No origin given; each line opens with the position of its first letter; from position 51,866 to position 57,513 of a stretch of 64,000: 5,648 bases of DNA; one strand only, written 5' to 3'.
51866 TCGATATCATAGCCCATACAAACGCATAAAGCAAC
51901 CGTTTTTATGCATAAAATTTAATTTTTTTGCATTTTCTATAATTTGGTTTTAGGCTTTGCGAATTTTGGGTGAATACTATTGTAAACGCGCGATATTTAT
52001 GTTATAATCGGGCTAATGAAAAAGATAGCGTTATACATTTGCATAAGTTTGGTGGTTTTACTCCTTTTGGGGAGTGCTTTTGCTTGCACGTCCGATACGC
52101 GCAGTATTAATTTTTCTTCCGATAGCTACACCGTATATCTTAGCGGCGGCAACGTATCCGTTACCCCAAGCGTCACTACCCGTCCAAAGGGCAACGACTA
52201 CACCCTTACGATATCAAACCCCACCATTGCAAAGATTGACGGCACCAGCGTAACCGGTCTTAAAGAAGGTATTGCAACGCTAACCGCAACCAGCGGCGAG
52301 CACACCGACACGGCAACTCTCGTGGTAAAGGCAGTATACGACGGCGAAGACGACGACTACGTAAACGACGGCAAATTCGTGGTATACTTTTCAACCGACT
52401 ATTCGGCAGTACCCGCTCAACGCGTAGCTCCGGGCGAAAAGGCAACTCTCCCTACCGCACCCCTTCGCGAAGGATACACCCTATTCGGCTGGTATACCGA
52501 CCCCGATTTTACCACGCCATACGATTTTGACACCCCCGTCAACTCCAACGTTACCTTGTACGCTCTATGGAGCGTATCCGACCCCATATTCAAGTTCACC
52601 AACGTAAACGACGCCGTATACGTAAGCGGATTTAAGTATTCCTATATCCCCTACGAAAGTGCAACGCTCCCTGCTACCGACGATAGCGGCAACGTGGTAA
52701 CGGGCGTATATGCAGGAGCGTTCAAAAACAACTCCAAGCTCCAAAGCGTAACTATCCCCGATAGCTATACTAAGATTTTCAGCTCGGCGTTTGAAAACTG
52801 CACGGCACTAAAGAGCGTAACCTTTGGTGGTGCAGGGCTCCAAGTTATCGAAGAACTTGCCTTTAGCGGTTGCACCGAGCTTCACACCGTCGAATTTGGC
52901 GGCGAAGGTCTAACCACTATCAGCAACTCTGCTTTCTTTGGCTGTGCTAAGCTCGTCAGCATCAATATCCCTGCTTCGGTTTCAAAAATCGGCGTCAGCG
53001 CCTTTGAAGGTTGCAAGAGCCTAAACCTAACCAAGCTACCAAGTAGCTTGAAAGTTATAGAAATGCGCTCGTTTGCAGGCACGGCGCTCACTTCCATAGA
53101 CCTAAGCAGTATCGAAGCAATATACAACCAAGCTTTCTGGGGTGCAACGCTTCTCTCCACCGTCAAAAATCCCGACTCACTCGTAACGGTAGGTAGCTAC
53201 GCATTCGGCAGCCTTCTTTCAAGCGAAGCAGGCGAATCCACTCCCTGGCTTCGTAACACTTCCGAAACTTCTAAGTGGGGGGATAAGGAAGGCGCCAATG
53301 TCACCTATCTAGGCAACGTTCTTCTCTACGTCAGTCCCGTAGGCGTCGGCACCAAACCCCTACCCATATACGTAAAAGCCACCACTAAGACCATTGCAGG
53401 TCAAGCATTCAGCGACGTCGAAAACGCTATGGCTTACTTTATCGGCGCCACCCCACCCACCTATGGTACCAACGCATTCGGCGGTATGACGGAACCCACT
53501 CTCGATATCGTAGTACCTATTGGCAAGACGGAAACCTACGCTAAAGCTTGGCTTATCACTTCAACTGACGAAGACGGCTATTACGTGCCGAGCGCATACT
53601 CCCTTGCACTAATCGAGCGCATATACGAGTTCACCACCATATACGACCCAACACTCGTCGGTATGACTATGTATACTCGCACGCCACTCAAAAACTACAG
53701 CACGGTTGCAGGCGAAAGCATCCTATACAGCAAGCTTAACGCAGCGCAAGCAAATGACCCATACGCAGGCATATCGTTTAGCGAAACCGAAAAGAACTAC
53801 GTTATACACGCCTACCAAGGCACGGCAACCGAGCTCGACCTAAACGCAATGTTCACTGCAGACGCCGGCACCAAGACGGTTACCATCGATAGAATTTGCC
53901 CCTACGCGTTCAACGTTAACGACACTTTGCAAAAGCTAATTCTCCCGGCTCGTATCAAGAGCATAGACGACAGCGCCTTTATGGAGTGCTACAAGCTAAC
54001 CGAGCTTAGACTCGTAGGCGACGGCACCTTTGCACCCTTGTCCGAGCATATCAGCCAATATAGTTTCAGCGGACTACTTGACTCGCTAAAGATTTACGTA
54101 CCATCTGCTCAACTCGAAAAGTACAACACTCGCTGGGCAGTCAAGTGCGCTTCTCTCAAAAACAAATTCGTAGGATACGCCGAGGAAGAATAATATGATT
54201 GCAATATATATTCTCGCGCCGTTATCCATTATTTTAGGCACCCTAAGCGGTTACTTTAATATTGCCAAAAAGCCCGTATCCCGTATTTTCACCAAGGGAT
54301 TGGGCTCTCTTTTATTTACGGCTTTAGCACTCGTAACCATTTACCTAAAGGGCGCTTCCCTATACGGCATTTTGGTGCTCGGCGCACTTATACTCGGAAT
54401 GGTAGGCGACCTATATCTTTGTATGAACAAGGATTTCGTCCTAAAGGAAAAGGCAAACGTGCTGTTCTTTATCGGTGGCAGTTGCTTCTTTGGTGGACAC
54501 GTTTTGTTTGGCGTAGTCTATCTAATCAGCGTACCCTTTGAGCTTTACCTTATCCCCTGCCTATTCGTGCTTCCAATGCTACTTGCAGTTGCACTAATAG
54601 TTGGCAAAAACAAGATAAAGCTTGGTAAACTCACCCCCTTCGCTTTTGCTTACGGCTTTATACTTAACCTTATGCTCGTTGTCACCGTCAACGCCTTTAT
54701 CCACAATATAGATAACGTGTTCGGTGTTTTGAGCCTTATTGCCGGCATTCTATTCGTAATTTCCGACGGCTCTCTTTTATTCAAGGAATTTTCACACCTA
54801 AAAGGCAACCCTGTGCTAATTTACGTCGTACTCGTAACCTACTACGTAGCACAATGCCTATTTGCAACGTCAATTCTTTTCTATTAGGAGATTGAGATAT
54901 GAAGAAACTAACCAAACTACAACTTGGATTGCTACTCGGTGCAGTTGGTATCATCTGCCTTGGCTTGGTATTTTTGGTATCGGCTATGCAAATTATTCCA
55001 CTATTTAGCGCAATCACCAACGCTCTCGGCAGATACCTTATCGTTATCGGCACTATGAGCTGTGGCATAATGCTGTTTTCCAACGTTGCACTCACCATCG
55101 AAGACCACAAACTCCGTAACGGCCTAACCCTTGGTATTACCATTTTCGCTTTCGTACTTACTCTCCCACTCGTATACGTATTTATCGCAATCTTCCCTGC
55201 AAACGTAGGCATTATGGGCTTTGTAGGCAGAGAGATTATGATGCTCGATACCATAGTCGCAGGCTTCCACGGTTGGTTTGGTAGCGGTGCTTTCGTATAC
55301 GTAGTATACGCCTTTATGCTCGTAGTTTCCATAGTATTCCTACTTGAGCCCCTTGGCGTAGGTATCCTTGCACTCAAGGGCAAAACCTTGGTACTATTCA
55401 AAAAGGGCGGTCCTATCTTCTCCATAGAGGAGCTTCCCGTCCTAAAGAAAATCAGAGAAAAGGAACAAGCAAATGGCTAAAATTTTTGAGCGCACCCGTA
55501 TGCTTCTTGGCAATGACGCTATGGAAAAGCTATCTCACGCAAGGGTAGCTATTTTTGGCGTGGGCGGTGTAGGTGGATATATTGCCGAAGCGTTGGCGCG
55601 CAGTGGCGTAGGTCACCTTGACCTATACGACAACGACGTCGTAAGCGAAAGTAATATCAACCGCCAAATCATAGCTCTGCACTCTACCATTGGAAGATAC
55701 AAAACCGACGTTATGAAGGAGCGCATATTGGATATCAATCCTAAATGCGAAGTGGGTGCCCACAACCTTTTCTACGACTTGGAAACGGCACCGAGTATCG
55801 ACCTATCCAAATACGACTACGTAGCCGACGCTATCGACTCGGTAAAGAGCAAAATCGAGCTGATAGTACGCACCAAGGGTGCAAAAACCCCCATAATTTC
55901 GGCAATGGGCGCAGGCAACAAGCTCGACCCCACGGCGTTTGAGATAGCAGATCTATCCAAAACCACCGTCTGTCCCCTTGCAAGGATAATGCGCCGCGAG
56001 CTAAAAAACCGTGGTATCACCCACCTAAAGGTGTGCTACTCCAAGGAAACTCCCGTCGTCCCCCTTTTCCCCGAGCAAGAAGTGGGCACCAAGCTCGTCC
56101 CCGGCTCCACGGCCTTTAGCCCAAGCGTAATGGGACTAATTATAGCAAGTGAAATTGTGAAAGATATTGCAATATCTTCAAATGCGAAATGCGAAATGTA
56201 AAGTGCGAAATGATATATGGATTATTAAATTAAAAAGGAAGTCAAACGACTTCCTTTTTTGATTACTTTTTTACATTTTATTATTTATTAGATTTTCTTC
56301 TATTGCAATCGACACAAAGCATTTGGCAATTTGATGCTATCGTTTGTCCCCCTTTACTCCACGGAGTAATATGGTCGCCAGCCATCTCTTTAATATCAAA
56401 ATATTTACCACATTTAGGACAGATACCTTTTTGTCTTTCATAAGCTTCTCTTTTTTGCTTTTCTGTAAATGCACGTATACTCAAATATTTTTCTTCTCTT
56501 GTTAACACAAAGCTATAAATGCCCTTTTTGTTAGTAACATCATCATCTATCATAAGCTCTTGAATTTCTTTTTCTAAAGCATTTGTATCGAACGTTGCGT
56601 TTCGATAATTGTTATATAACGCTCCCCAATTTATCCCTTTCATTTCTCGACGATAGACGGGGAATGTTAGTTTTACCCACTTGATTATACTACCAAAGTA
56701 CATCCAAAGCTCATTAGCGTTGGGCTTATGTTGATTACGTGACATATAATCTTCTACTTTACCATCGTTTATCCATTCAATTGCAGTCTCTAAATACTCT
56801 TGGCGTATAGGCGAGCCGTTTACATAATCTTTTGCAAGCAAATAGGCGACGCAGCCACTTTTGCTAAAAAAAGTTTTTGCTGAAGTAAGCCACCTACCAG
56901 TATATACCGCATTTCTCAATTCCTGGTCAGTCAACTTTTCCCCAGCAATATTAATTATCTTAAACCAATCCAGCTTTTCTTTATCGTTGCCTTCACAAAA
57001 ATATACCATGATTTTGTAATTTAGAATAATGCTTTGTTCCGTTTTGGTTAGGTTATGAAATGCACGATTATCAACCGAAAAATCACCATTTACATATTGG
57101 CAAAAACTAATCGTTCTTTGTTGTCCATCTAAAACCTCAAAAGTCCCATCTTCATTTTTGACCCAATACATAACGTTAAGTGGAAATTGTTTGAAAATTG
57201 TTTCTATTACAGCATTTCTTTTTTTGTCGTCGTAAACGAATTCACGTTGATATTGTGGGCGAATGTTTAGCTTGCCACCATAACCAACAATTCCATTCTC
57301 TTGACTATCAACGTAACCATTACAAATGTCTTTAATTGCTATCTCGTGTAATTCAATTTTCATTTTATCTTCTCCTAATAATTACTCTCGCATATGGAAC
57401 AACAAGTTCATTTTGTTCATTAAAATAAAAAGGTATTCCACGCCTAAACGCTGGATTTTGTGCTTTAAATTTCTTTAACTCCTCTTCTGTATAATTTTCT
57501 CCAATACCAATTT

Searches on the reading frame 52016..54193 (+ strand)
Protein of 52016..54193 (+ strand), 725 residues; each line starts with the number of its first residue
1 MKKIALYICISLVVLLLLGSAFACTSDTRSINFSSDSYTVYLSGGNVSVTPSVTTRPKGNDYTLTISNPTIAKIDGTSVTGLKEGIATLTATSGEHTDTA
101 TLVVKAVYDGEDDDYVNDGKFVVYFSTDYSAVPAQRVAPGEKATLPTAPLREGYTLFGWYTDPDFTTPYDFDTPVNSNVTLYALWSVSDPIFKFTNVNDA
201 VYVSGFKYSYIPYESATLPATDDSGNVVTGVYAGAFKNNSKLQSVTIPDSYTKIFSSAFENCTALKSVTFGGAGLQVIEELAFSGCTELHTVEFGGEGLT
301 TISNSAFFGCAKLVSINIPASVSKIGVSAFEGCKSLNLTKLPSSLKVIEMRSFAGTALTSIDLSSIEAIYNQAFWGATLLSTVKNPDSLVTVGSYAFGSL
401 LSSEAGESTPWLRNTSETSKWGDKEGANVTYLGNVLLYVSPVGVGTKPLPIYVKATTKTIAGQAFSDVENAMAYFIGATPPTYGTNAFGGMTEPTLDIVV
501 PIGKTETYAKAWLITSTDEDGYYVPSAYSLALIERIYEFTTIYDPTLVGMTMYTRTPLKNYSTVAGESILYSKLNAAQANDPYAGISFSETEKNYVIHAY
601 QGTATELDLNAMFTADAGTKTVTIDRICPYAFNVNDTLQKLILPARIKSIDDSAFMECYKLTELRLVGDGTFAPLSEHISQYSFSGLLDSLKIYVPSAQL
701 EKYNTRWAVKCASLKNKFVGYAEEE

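Call 94: search_protein_families(library=pfam, proteins=[window:52016-54193:+], max_evalue=0.00001)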
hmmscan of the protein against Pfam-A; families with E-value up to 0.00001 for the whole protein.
window:52016-54193:+ (725 aa): 4 families
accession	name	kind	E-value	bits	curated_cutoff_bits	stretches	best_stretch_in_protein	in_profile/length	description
PF13306.12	LRR_5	-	1.6e-50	170.7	27.7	3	228-336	22-126/127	BspA type Leucine rich repeat region (6 copies)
PF09479.16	Flg_new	-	5.3e-16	58.9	27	1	123-183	3-64/65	Listeria-Bacteroides repeat domain (List_Bact_rpt)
PF13855.12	LRR_8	-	4.1e-11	42.9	27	0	267-318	5-56/61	Leucine rich repeat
PF02368.24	Big_2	-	9.8e-07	29.1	22.8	1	31-104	5-79/79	Bacterial Ig-like domain (group 2)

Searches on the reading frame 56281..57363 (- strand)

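Call 96: search_protein_families(library=pfam, proteins=[window:56281-57363:-], max_evalue=0.0001)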
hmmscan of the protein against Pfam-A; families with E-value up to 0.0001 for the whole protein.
window:56281-57363:- (360 aa): 3 families
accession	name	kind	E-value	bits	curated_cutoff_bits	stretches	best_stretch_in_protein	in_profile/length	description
PF03235.19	GmrSD_N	-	1.6e-19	71.2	33.2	1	34-154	13-198/199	GmrSD restriction endonuclease, N-terminal domain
PF01844.29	HNH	-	3.2e-13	50.1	21.4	1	315-360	1-47/47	HNH endonuclease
PF14279.12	HNH_5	-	7.8e-10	39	27.5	1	315-359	1-45/56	HNH endonuclease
